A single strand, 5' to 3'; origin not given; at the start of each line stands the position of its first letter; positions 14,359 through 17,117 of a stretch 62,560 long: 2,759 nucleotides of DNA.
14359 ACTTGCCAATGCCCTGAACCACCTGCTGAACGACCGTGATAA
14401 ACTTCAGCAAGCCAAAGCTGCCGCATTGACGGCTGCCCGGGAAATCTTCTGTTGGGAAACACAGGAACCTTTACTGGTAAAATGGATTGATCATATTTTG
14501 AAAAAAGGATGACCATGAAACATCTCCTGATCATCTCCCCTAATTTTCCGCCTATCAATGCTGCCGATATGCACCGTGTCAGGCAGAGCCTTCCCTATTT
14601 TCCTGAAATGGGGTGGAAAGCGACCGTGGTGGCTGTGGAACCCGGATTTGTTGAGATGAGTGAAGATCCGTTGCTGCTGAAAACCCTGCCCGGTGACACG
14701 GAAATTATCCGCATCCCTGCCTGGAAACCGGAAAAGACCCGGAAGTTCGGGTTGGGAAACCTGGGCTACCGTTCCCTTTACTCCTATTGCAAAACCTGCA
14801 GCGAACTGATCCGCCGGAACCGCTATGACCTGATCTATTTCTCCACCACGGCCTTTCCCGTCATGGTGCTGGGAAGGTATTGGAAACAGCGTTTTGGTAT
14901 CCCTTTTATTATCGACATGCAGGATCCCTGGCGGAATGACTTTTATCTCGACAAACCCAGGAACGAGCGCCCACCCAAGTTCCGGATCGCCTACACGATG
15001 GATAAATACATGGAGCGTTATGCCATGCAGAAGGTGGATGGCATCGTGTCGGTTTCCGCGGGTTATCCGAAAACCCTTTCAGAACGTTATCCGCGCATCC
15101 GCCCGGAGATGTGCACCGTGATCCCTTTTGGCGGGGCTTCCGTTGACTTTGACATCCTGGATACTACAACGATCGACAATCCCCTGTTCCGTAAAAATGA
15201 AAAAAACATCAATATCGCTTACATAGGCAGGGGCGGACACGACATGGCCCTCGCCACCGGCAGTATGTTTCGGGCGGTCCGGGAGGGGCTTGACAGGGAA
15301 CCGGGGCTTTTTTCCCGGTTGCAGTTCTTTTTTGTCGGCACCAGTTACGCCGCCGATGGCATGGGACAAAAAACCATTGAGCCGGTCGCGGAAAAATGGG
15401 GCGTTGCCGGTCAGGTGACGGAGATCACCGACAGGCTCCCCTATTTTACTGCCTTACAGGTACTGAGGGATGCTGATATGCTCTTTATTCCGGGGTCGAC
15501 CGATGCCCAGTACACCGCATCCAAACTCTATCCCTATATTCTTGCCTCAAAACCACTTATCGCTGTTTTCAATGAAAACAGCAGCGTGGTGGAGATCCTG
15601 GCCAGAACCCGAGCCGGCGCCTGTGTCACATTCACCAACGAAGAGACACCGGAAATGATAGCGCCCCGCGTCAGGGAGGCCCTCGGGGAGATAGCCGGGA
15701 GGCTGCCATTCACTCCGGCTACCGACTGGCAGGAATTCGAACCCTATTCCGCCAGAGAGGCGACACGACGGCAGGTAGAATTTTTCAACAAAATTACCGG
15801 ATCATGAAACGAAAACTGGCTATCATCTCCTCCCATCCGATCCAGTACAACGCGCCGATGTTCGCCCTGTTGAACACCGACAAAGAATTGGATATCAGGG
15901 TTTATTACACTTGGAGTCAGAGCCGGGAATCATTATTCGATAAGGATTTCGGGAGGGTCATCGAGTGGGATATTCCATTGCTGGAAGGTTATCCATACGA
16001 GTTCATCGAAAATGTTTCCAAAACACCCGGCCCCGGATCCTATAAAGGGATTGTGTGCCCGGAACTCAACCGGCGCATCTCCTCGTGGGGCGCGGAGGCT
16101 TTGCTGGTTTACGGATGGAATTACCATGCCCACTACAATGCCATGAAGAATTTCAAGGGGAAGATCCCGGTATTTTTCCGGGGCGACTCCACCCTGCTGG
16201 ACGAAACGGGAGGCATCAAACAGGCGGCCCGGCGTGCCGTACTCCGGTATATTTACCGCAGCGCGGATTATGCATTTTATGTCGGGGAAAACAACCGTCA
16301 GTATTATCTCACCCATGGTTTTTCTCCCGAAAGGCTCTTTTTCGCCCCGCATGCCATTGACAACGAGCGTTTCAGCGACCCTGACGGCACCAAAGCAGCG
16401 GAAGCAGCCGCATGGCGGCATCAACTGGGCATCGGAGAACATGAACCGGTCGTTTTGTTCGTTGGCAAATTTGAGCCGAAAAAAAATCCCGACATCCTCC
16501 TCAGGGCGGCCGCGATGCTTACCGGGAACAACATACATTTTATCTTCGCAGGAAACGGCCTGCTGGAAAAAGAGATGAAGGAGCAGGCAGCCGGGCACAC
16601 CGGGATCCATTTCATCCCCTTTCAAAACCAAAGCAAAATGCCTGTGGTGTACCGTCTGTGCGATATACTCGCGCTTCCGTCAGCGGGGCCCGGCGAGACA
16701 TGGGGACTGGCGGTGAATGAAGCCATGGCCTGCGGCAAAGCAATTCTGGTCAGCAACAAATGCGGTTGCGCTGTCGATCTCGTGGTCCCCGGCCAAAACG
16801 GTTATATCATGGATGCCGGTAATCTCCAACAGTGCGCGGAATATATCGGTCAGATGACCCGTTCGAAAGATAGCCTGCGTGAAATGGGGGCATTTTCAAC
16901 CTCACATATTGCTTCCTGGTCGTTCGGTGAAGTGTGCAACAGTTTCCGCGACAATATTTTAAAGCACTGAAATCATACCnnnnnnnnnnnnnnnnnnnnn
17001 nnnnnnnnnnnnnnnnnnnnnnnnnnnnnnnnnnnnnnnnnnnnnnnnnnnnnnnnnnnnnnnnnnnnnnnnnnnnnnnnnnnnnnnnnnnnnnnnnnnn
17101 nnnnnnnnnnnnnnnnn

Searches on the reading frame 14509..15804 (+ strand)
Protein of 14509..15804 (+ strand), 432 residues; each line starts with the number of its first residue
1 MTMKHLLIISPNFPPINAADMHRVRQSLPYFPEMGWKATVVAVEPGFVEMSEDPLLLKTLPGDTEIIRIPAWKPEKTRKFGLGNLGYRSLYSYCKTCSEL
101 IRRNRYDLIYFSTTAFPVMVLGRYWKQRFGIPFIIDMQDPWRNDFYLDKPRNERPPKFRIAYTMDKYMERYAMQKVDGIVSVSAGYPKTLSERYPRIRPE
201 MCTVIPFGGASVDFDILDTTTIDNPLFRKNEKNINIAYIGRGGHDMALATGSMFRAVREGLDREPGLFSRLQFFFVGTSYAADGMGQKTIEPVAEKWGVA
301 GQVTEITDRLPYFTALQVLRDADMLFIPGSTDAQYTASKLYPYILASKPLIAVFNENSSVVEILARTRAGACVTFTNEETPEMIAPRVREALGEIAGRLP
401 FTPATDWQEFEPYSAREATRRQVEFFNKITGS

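Call 34: find_encoding_contigs(protein=window:14509-15804:+, flank=10000, max_places=4)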
Protein window:14509-15804:+ (432 aa): no gene with exactly this product is on record in the collection.

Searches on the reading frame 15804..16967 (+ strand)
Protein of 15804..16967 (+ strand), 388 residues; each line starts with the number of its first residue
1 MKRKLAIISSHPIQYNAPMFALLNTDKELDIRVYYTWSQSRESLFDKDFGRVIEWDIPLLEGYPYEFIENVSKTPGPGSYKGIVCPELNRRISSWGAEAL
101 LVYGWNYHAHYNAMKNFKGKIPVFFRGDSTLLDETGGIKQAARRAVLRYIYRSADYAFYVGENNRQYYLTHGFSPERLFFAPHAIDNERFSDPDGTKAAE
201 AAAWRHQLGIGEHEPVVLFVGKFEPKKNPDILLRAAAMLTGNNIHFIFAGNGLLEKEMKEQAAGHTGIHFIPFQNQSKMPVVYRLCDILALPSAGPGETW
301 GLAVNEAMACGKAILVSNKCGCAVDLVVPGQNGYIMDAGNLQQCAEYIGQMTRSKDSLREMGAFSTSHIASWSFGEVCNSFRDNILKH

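Call 26: search_protein_families(library=pfam, proteins=[window:15804-16967:+], max_evalue=0.001)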
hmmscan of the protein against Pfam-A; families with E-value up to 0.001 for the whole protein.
window:15804-16967:+ (388 aa): 3 families
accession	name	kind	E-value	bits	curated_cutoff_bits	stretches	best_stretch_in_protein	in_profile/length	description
PF00534.26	Glycos_transf_1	-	1.2e-32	113.2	26.4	1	203-362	4-166/172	Glycosyl transferases group 1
PF13692.12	Glyco_trans_1_4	-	1.7e-23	83.9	27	1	214-351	1-139/142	Glycosyl transferases group 1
PF13579.12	Glyco_trans_4_4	-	9.5e-05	23.2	29.7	1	84-180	59-154/158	Glycosyl transferase 4-like domain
